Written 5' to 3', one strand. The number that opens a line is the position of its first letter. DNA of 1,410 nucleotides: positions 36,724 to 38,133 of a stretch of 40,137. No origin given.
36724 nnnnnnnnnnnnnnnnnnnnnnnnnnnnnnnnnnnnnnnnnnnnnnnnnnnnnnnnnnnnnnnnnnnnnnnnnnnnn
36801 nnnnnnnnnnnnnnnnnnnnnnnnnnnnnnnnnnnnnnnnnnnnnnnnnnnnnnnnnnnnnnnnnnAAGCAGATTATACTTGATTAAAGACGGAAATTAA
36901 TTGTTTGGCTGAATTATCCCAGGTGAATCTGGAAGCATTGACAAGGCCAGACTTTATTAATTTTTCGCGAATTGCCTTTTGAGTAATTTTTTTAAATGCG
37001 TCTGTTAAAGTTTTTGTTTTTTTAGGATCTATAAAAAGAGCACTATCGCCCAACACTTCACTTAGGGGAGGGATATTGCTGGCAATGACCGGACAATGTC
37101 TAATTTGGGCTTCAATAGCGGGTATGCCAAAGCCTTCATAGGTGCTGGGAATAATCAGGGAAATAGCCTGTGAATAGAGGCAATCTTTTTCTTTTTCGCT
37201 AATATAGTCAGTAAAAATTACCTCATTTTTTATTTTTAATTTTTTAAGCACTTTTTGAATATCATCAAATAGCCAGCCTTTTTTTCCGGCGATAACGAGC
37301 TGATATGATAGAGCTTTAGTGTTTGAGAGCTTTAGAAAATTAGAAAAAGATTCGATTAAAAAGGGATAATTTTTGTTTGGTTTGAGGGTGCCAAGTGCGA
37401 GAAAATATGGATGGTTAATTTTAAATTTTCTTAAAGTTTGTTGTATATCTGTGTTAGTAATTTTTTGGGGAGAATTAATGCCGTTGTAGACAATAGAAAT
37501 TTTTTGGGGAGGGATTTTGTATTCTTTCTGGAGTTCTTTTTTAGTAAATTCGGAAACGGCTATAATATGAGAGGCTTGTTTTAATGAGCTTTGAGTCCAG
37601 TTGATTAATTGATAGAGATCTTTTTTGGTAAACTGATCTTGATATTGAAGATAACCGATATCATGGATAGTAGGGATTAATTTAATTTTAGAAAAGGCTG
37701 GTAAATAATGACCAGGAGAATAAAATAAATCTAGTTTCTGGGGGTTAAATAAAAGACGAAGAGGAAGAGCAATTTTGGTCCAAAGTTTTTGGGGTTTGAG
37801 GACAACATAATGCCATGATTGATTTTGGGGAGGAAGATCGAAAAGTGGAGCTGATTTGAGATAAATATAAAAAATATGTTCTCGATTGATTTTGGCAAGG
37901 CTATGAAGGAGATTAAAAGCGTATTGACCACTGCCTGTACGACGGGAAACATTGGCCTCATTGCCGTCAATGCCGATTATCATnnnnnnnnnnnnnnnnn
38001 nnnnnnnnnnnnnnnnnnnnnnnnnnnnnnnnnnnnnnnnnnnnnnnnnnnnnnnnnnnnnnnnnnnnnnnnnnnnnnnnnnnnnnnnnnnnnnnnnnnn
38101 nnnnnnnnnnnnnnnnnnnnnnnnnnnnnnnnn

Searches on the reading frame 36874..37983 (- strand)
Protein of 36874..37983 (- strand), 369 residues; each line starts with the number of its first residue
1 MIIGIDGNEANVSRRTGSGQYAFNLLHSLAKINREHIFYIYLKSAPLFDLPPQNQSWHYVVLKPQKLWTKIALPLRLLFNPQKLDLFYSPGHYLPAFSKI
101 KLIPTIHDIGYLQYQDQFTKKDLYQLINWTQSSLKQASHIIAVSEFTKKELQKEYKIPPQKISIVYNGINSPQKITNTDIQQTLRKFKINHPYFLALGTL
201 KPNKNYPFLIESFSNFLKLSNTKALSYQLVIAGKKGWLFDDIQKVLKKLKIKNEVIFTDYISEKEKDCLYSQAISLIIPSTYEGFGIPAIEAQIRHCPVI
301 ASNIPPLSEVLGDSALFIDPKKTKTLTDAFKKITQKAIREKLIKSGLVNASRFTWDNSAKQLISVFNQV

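Call 16: search_protein_families(library=pfam, proteins=[window:36874-37983:-], max_evalue=0.01)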
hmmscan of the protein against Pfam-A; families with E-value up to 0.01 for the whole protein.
window:36874-37983:- (369 aa): 6 families
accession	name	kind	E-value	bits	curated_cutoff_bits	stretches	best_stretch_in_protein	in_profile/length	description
PF00534.26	Glycos_transf_1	-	1.8e-25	89.9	26.4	1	190-343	14-166/172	Glycosyl transferases group 1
PF13692.12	Glyco_trans_1_4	-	1.6e-19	71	27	1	192-333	2-139/142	Glycosyl transferases group 1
PF13439.12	Glyco_transf_4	-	1.4e-15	58.2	28.5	1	17-170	3-167/170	Glycosyltransferase Family 4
PF20706.3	GT4-conflict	-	3.1e-06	26.9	26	1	134-312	144-321/385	Family 4 Glycosyltransferase in conflict systems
PF13579.12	Glyco_trans_4_4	-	0.0021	18.8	29.7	1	99-168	94-158/158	Glycosyl transferase 4-like domain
PF08323.17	Glyco_transf_5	-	0.0075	16.4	22.7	0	94-155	153-228/239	Starch synthase catalytic domain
